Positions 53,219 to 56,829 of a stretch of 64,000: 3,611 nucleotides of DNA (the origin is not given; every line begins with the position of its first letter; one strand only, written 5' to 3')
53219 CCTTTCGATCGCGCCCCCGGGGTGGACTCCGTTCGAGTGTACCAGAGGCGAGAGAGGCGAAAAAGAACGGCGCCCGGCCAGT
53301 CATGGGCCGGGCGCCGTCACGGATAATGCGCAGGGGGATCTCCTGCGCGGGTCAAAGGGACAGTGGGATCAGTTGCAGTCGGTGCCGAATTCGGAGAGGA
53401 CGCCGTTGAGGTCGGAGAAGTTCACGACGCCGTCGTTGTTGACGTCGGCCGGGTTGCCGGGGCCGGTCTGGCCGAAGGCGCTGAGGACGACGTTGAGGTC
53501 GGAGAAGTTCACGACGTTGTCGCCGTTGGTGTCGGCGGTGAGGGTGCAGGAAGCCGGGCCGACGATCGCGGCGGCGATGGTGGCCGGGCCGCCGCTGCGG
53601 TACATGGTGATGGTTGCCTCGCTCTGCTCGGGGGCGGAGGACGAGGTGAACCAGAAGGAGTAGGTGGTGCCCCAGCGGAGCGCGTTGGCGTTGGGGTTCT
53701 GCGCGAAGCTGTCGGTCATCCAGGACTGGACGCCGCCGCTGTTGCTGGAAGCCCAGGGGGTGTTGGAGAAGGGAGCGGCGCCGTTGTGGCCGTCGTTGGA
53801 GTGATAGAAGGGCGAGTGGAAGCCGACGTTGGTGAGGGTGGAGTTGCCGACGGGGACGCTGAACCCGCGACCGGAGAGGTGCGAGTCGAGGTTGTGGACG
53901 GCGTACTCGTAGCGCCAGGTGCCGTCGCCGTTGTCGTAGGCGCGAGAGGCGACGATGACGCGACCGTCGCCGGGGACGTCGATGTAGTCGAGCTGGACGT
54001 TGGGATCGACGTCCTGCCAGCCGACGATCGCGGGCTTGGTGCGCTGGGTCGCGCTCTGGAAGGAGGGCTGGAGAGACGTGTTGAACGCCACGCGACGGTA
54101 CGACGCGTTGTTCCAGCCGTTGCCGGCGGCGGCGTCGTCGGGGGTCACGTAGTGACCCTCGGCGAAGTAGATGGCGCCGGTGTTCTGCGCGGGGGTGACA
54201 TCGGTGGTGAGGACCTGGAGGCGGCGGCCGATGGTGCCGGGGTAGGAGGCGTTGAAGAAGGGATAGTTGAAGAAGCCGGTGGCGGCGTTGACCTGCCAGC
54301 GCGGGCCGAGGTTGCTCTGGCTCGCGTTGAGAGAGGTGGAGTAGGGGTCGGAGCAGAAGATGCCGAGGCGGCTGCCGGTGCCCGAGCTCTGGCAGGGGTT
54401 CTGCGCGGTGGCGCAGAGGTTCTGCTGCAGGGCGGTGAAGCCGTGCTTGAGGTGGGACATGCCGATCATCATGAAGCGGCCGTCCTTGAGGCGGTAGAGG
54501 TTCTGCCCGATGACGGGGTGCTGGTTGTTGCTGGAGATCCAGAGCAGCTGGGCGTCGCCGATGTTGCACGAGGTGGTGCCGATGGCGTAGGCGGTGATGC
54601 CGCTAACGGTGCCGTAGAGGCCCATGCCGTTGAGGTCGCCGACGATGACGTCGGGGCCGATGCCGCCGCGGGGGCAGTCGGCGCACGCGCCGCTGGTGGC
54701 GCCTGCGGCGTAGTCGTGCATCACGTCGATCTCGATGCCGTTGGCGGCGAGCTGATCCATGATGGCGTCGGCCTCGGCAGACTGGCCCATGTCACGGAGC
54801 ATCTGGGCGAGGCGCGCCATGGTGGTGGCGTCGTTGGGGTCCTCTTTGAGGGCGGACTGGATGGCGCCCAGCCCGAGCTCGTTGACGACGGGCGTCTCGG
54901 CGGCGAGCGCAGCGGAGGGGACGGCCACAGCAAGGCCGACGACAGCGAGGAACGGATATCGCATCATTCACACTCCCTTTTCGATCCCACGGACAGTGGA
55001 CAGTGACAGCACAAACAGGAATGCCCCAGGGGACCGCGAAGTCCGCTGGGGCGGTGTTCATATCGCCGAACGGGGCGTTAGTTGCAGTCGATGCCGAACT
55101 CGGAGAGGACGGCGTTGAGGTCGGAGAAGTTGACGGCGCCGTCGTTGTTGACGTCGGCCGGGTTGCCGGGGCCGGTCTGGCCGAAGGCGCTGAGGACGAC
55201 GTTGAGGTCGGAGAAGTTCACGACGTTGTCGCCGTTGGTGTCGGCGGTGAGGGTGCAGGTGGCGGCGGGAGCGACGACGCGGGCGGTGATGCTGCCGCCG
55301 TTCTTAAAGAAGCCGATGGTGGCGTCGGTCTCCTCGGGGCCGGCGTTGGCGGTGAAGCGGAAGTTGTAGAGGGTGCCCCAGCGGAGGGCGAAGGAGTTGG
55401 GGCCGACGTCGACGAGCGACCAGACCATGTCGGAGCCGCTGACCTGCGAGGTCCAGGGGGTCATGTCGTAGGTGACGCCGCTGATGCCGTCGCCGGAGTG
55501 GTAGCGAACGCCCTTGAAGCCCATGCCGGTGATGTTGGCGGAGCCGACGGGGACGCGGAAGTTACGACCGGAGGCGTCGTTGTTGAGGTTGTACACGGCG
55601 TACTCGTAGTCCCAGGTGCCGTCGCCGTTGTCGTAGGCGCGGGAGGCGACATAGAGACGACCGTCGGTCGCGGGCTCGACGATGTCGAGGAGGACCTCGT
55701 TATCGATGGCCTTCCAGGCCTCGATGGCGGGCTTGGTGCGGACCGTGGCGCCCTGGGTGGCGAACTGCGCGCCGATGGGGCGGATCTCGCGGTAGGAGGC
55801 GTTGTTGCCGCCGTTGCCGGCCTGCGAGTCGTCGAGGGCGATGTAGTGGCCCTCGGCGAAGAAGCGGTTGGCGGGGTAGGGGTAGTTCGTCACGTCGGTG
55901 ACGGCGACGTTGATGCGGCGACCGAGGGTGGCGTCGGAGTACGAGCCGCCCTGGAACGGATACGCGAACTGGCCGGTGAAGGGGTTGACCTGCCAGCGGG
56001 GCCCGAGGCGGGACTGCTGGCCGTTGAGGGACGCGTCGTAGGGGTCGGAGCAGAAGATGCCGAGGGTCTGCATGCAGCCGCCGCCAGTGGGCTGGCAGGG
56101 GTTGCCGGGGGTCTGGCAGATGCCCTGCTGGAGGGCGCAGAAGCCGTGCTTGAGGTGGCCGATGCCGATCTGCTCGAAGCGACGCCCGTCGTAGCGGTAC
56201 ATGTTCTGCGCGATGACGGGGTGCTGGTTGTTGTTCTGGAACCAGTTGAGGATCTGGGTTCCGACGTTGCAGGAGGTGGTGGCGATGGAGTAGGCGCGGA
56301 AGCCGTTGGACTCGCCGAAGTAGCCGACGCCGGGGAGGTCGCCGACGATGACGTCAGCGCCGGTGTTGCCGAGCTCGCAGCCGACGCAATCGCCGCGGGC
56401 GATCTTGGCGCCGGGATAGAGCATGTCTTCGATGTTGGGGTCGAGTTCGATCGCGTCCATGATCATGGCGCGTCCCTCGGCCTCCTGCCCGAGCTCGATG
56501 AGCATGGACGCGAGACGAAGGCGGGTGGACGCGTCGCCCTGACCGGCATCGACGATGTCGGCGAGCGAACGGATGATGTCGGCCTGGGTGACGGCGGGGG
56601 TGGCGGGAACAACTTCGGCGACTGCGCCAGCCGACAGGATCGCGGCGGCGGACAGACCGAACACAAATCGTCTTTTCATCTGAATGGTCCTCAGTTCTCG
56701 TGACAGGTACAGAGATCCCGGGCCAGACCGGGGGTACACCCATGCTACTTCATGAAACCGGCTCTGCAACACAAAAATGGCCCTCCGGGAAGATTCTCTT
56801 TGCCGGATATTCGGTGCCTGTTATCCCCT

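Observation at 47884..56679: Eight-gene co-directional island: dockerin-tagged secreted proteins, an orphan ketosynthase and a PH-domain membrane pair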

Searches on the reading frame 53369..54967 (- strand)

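Call 3: search_protein_families(library=pfam, proteins=[window:53369-54967:-], max_evalue=0.1)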
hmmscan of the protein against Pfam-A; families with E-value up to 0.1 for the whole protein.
window:53369-54967:- (532 aa): 6 families
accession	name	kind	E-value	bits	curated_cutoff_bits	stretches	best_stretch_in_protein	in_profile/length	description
PF00404.24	Dockerin_1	-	9.2e-05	23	22.9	1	478-521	2-50/57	Dockerin type I domain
PF13431.12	TPR_17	-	0.0013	19.3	24.4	1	37-66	3-32/34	Tetratricopeptide repeat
PF00036.39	EF-hand_1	-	0.0021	17.9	25.4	0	507-525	9-27/29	EF hand domain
PF14559.12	TPR_19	-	0.0041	17.9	25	1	37-75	15-53/68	Tetratricopeptide repeat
PF13405.12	EF-hand_6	-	0.02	15.1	25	0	508-528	10-30/30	EF-hand domain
PF13374.12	TPR_10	-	0.094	13.2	27.5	0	47-72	2-27/42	Tetratricopeptide repeat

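Call 4: search_protein_families(library=ncbifam, proteins=[window:53369-54967:-], max_evalue=0.1)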
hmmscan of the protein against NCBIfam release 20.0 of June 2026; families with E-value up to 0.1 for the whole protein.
window:53369-54967:- (532 aa): 4 families
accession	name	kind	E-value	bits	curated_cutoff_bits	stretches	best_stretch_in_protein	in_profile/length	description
NF041540.1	dockerin_GC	domain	1.3e-05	25.5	29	1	478-531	3-67/67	GC-type dockerin domain-anchored protein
NF008520.0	PRK11447.1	equivalog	0.0047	14.7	858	1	38-77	486-525/1157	cellulose synthase complex outer membrane protein BcsC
NF033089.1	blaCTX-M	exception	0.028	13.8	570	1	36-125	172-250/291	CTX-M family extended-spectrum class A beta-lactamase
NF033152.0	BlaA_Yent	exception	0.061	12.9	625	0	37-125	175-252/294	class A beta-lactamase BlaA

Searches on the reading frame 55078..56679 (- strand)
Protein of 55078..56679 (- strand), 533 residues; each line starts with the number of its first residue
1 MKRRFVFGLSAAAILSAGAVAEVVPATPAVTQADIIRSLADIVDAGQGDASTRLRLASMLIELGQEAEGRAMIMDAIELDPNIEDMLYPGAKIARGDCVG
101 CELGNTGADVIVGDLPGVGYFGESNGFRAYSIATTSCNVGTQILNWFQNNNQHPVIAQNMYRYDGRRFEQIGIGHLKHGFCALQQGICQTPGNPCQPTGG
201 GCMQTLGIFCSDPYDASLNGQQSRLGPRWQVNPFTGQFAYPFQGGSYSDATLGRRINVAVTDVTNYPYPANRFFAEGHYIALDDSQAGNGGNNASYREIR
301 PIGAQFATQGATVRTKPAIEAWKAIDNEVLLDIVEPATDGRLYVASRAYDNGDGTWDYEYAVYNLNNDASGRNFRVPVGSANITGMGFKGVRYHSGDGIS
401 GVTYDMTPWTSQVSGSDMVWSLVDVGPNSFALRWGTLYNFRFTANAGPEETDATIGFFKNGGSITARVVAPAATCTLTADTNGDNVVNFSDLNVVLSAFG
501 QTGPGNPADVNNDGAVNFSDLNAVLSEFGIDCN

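Call 3: search_protein_families(library=pfam, proteins=[window:55078-56679:-], max_evalue=0.1)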
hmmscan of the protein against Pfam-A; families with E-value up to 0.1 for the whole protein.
window:55078-56679:- (533 aa): 4 families
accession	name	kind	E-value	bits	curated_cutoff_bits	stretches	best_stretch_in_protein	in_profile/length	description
PF00404.24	Dockerin_1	-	2.1e-05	25.1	22.9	1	479-524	2-52/57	Dockerin type I domain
PF00036.39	EF-hand_1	-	0.00035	20.4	25.4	0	508-527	9-28/29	EF hand domain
PF13405.12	EF-hand_6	-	0.0073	16.4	25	0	509-529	10-30/30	EF-hand domain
PF13181.12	TPR_8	-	0.022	15.3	25.7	1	52-82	3-33/34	Tetratricopeptide repeat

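Call 4: search_protein_families(library=ncbifam, proteins=[window:55078-56679:-], max_evalue=0.1)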
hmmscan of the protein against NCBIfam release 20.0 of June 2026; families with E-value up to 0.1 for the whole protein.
window:55078-56679:- (533 aa): 1 family
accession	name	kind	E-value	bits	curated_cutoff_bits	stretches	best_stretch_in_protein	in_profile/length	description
NF041540.1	dockerin_GC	domain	2e-05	24.9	29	1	479-532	3-67/67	GC-type dockerin domain-anchored protein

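Call 12: find_homologous_proteins(query=window:55078-56679:-)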
Query window:55078-56679:- (533 aa): 2642 proteins with E <= 0.001 among 8000 candidates; the best 120 are listed.
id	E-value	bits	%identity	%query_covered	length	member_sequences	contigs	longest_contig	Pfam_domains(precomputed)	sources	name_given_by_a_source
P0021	0.0e+0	1230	100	100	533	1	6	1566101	PF00404.25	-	-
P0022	6.6e-233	792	66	100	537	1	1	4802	-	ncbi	ncbi:MAG: hypothetical protein ACTS27_10190 [Phycisphaerales bacterium]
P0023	2.5e-229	781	67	100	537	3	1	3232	-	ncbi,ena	-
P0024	8.1e-224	762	64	100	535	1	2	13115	-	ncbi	-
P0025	3.3e-223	760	65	100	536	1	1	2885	-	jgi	jgi:hypothetical protein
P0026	1.6e-222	758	64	100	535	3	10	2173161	-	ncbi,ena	-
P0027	2.7e-220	751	63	100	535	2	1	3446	-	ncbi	-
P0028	2.7e-214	731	61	100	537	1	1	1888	-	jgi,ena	-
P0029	7.7e-203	693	63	94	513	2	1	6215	-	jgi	jgi:hypothetical protein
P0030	4.6e-165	569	54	99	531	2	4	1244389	-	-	-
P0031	4.9e-141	489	50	95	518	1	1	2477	-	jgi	-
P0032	1.2e-138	481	48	99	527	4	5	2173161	-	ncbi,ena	-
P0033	4.2e-137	476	49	93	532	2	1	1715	-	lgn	-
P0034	1.3e-136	475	46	99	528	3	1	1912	-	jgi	jgi:hypothetical protein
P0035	3.0e-133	464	48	95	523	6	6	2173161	-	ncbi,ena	-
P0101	1.1e-98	349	42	93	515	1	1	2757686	-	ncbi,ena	-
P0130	6.4e-96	340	43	82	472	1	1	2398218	-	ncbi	ncbi:MAG: hypothetical protein U0572_02250 [Phycisphaerales bacterium]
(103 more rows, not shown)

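Call 30: find_encoding_contigs(protein=P0026, flank=10000, max_places=2)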
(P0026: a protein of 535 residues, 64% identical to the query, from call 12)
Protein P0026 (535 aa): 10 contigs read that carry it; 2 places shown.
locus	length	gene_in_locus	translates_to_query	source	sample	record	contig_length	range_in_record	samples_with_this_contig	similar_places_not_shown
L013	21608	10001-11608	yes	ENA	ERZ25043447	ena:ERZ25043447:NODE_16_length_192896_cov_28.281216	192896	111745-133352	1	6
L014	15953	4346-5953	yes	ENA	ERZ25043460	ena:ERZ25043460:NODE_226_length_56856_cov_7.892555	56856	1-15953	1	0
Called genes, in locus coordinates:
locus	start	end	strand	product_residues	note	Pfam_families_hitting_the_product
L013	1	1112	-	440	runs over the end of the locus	PF01098:FTSW_RODA_SPOVE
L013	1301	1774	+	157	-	PF01797:Y1_Tnp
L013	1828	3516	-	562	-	PF00772:DnaB, PF20307:divDNAB (faint), PF13481:AAA_25, PF03796:DnaB_C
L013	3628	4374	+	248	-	PF12766:Pyridox_oxase_2, PF01243:PNPOx_N, PF10590:PNP_phzG_C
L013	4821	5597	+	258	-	-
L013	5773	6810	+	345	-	PF01207:Dus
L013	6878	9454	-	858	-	PF02861:Clp_N, PF05621:TniB (weak), PF00004:AAA, PF17871:AAA_lid_9, PF07724:AAA_2, PF00004:AAA, PF07728:AAA_5, PF10431:ClpB_D2-small, +6 more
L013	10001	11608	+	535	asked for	-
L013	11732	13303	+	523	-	-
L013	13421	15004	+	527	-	-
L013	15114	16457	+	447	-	-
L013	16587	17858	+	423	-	PF00109:ketoacyl-synt, PF02801:Ketoacyl-synt_C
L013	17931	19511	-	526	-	PF03448:MgtE_N, PF14841:FliG_M (faint), PF00571:CBS, PF01769:MgtE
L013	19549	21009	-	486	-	PF00206:Lyase_1, PF10397:ADSL_C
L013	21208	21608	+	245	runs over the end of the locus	PF04542:Sigma70_r2, PF04545:Sigma70_r4, PF08281:Sigma70_r4_2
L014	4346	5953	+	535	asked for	-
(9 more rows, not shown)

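Call 31: predict_structure(alignment_id=A1)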
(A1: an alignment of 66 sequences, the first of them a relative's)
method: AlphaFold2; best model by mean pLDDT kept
length: 533 residues; sequences in the alignment: 66
mean_pLDDT: 88.2   pTM: 0.80
mean pLDDT of the five models: 88.2, 87.3, 86.5, 86.1, 85.1
residues with pLDDT >= 90: 369; 70-90: 109; 50-70: 19; < 50: 36
segments of 3 or more residues with pLDDT < 50: 1-4, 6-20, 89-104
pLDDT, mean of each block of 10 residues (from residue 1): 38 41 59 80 78 82 85 86 61 38 70 95 97 95 93 96 97 94 89 89 91 93 92 96 87 96 88 98 93 95 92 95 98 94 98 95 98 96 97 94 96 97 96 98 96 97 98 82 90 97 94 96 94 71
secondary structure, 60 per line:
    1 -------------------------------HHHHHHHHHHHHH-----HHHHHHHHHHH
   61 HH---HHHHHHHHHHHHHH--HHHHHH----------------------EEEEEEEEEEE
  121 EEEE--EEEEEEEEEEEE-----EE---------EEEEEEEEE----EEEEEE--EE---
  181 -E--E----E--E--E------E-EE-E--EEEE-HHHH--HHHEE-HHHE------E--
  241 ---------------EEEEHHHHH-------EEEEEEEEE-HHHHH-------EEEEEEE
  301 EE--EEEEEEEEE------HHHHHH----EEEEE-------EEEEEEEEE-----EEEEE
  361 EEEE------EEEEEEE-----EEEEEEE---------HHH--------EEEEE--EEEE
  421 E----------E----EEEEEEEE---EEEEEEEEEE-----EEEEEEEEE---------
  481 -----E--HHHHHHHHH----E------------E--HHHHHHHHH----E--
elements in order: H32-44 H50-62 H66-79 H82-87 E110-124 E127-138 E155-163 E168-173 E211-214 H216-219 E256-259 H260-264 E272-280 H282-286 E294-302 E305-313 H320-325 E330-334 E342-350 E356-364 E371-377 E383-389 E410-414 E417-421 E437-444 E448-457 E463-471 H489-497 H518-526

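Call 33: find_encoding_contigs(protein=P0101, flank=8000, max_places=1)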
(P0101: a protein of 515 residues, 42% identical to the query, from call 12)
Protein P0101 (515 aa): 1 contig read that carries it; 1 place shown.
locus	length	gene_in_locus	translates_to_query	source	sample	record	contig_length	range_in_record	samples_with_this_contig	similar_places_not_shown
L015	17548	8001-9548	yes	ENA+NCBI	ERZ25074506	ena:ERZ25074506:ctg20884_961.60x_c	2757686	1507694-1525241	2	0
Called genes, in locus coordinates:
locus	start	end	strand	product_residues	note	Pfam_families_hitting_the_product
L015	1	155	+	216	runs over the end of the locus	-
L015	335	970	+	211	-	-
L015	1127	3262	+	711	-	-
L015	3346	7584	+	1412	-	PF05860:TPS, PF18886:DUF5649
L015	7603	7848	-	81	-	-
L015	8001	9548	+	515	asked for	-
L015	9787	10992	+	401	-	PF04413:Glycos_transf_N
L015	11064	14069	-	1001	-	PF04453:LptD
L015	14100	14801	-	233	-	PF01066:CDP-OH_P_transf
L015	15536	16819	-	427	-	PF20510:HgmA_N (faint), PF04209:HgmA_C (weak)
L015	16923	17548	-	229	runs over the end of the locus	PF20329:DUF6624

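Call 34: find_encoding_contigs(protein=P0130, flank=8000, max_places=1)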
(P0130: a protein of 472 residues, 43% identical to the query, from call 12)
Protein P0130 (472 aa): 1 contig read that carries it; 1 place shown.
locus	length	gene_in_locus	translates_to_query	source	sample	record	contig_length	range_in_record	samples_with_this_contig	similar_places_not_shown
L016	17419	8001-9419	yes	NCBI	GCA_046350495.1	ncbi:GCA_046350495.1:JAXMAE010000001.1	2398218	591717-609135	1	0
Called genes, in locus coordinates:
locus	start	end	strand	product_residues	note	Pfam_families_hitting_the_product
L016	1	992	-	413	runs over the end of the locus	PF01571:GCV_T, PF08669:GCV_T_C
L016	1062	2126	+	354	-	PF04389:Peptidase_M28 (faint), PF05343:Peptidase_M42, PF02127:Peptidase_M18 (faint), PF01546:Peptidase_M20 (weak)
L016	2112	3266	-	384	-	PF03033:Glyco_transf_28, PF04101:Glyco_tran_28_C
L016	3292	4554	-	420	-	PF01098:FTSW_RODA_SPOVE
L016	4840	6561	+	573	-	PF00919:UPF0004, PF04055:Radical_SAM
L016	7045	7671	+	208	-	-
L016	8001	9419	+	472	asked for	-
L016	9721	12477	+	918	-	PF01421:Reprolysin, PF13583:Reprolysin_4, PF13688:Reprolysin_5, PF13574:Reprolysin_2, PF13582:Reprolysin_3, PF23759:GBD_T9SS_assoc (weak)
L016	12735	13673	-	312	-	PF00005:ABC_tran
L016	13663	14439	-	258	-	PF13828:DUF4190 (faint)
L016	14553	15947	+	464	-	PF21799:MurD-like_N, PF08245:Mur_ligase_M, PF02875:Mur_ligase_C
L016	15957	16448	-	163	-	-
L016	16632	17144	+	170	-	PF02542:YgbB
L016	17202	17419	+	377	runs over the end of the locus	PF13207:AAA_17 (weak)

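Call 35: fold_search(model_id=the predicted structure, library=pdb)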
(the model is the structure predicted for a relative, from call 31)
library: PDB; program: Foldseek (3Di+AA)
matches with E <= 10: 912; with E <= 0.001: 15
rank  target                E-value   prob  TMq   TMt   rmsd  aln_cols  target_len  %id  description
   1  5wtb_A                4.3e-06  1.00  0.19  0.29  18.8       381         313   10  Complex Structure of Staphylococcus aureus SdrE with human complement factor H (released 2017-07-19)
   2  1r19_D                1.5e-05  0.99  0.18  0.30  19.8       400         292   12  Crystal Structure Analysis of S.epidermidis adhesin SdrG binding to Fibrinogen (Apo structure) (released 2003-10-28)
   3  5wtb_C                3.9e-05  0.97  0.17  0.26  20.3       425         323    9  Complex Structure of Staphylococcus aureus SdrE with human complement factor H (released 2017-07-19)
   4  4en2_A                9.4e-05  0.98  0.14  0.27  17.9       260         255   11  HIV-1 Nef in complex with MHC-I cytoplasmic domain and Mu1 adaptin subunit of AP1 adaptor (second domain) (released 2012-06-20)
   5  4mbo                  1.3e-04  0.95  0.17  0.27  19.9       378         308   10  1.65 Angstrom Crystal Structure of Serine-rich Repeat Adhesion Glycoprotein (Srr1) from Streptococcus agalactiae (released 2013-11-06)
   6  4mbr                  1.5e-04  0.85  0.16  0.25  20.1       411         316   11  3.65 Angstrom Crystal Structure of Serine-rich Repeat Protein (Srr2) from Streptococcus agalactiae (released 2013-11-06)
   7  4en2_M                3.3e-04  0.96  0.15  0.27  17.5       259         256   11  HIV-1 Nef in complex with MHC-I cytoplasmic domain and Mu1 adaptin subunit of AP1 adaptor (second domain) (released 2012-06-20)
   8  7rwb_M                3.3e-04  0.92  0.14  0.18  16.8       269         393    7  AP2 bound to the APA domain of SGIP in the presence of heparin (released 2022-03-30)
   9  4emz_A                3.5e-04  0.95  0.15  0.27  16.4       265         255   10  HIV-1 Nef in complex with MHC-I cytoplasmic domain and Mu1 adaptin subunit of AP1 adaptor (second domain) (released 2012-06-20)
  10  8j9k_C                4.9e-04  0.30  0.11  0.16  22.2       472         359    8  Structure of basal beta-arrestin2 (released 2023-12-27)
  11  3h85_A                6.1e-04  0.97  0.15  0.28  15.8       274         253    6  Molecular basis for the association of PIPKI gamma-p90 with the clathrin adaptor AP-2 (released 2009-11-24)
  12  5ze3_B                6.5e-04  1.00  0.21  0.25   8.0       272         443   11  Crystal structure of human lysyl oxidase-like 2 (hLOXL2) in a precursor state (released 2018-04-11)
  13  7oho_MMM              8.5e-04  0.89  0.14  0.18  16.6       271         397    7  Crystal structure of AP2 FCHO2 chimera (released 2022-06-01)
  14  3zgh                  9.0e-04  0.98  0.15  0.33   9.2       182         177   15  Crystal structure of the KRT10-binding region domain of the pneumococcal serine rich repeat protein PsrP (released 2014-01-08)
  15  2pr9_A                9.0e-04  0.92  0.15  0.27  15.9       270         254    7  Mu2 adaptin subunit (AP50) of AP2 adaptor (second domain), complexed with GABAA receptor-gamma2 subunit-derived intern (released 2008-03-18)
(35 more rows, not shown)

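Call 36: search_solved_structures(query=A1, max_evalue=10, show_alignments=3)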
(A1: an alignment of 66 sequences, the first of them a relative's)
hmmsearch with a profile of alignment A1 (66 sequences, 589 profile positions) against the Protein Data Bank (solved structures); distinct sequences matched with E-value up to 10: 147 (the best 60 are shown).
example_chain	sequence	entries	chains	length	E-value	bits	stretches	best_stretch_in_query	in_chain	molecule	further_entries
2y3n_B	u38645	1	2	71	2.4e-05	26.3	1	468-521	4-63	CELLULOSOMAL FAMILY-48 PROCESSIVE GLYCOSIDE HYDROLASE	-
6kg9_A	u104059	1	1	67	0.00091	21.1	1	467-520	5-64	And cellulose-binding endoglucanase family 9 CelL ortholog dockerin domain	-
5lxv_B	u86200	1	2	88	0.0016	20.3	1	459-513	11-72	Carbohydrate-binding protein WP_009985128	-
6kge_D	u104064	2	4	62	0.0024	19.7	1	468-519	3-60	And cellulose-binding endoglucanase family 9 CelL ortholog dockerin domain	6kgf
6kgc_B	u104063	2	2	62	0.0026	19.6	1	468-519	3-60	And cellulose-binding endoglucanase family 9 CelL ortholog dockerin domain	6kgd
1daq_A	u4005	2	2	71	0.0086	17.9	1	468-515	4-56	ENDOGLUCANASE SS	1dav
2mte_A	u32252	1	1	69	0.0099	17.7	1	469-515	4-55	Cellulose 1,4-beta-cellobiosidase (reducing end) CelS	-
8b6q_A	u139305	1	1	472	0.011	17.5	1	436-517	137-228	Haloalkane dehalogenase,Calmodulin-1,Haloalkane dehalogenase,Calmodulin-1,M13 peptide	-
2b59_B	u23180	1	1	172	0.011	17.5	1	461-521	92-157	Cellulosomal scaffolding protein A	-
2jnk_A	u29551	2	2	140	0.025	16.3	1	469-514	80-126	Hyalurononglucosaminidase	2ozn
3kcp_A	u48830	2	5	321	0.04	15.7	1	461-521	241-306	Cellulosomal-scaffolding protein A | Cellulosome anchoring protein cohesin region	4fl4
2vn6_B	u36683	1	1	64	0.052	15.3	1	469-515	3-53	ENDOGLUCANASE A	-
4fl4_A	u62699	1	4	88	0.06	15.1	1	470-515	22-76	Glycoside hydrolase family 9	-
2vn5_B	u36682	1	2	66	0.06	15.1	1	469-515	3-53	ENDOGLUCANASE A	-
8x39_A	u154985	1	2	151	0.084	14.6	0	467-510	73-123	Serine protease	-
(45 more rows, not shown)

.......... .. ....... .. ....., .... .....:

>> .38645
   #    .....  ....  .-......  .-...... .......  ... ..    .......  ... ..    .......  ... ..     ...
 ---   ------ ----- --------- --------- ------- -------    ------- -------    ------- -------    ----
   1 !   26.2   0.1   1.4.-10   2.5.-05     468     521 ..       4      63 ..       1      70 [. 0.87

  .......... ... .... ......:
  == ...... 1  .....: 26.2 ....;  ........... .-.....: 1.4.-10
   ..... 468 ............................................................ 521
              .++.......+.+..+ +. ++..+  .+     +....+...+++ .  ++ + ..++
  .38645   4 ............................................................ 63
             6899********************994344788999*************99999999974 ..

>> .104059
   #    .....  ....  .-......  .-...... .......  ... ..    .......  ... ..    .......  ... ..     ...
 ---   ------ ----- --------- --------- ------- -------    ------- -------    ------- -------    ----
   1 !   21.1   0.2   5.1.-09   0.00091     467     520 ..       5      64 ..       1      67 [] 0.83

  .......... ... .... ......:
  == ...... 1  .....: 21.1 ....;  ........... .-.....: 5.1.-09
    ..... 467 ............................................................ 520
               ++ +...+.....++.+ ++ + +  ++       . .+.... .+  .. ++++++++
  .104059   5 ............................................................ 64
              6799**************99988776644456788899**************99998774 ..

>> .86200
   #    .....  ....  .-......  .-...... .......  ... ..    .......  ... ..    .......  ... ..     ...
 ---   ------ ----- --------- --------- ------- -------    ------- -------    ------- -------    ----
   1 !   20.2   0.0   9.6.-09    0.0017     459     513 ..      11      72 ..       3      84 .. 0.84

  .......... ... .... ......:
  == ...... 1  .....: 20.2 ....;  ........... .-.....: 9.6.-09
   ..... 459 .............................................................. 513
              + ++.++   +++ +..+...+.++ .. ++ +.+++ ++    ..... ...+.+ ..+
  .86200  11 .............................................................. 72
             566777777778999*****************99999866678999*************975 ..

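Call 37: search_protein_families(library=pfam, alignment_id=A1, max_evalue=1)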
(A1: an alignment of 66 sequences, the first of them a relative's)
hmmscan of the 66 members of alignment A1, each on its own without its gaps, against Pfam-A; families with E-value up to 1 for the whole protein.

A. member 1, P0021 (533 aa): 6 families
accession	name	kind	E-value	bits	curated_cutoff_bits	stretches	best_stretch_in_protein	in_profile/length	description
PF00404.24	Dockerin_1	-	2.1e-05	25.1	22.9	1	479-524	2-52/57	Dockerin type I domain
PF00036.39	EF-hand_1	-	0.00035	20.4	25.4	1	508-527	9-28/29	EF hand domain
PF13405.12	EF-hand_6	-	0.0073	16.4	25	0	509-529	10-30/30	EF-hand domain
PF13181.12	TPR_8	-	0.022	15.3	25.7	1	52-82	3-33/34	Tetratricopeptide repeat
PF13202.12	EF-hand_5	-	0.1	12.6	25.9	0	508-524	8-24/25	EF hand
PF13663.11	DUF4148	-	0.21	12.5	27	1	1-47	1-53/62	Domain of unknown function (DUF4148)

B. families by the number of members that match (of 66 scanned): 53 families (the first 25 are shown)
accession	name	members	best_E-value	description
PF00404.24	Dockerin_1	43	5.3e-21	Dockerin type I domain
PF00036.39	EF-hand_1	27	9.4e-05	EF hand domain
PF13405.12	EF-hand_6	24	5.6e-05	EF-hand domain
PF14559.12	TPR_19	18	2.2e-05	Tetratricopeptide repeat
PF13428.12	TPR_14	15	0.0021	Tetratricopeptide repeat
PF13424.12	TPR_12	14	0.00089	Tetratricopeptide repeat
PF13374.12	TPR_10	13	2e-05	Tetratricopeptide repeat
PF13431.12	TPR_17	11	0.0004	Tetratricopeptide repeat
PF07719.23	TPR_2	11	0.00087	Tetratricopeptide repeat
PF13432.12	TPR_16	10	0.00012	Tetratricopeptide repeat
PF13181.12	TPR_8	10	0.0022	Tetratricopeptide repeat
PF13202.12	EF-hand_5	8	0.00087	EF hand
PF13499.12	EF-hand_7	6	0.0051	EF-hand domain pair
PF00515.34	TPR_1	6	0.011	Tetratricopeptide repeat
PF14561.12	TPR_20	6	0.018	Tetratricopeptide repeat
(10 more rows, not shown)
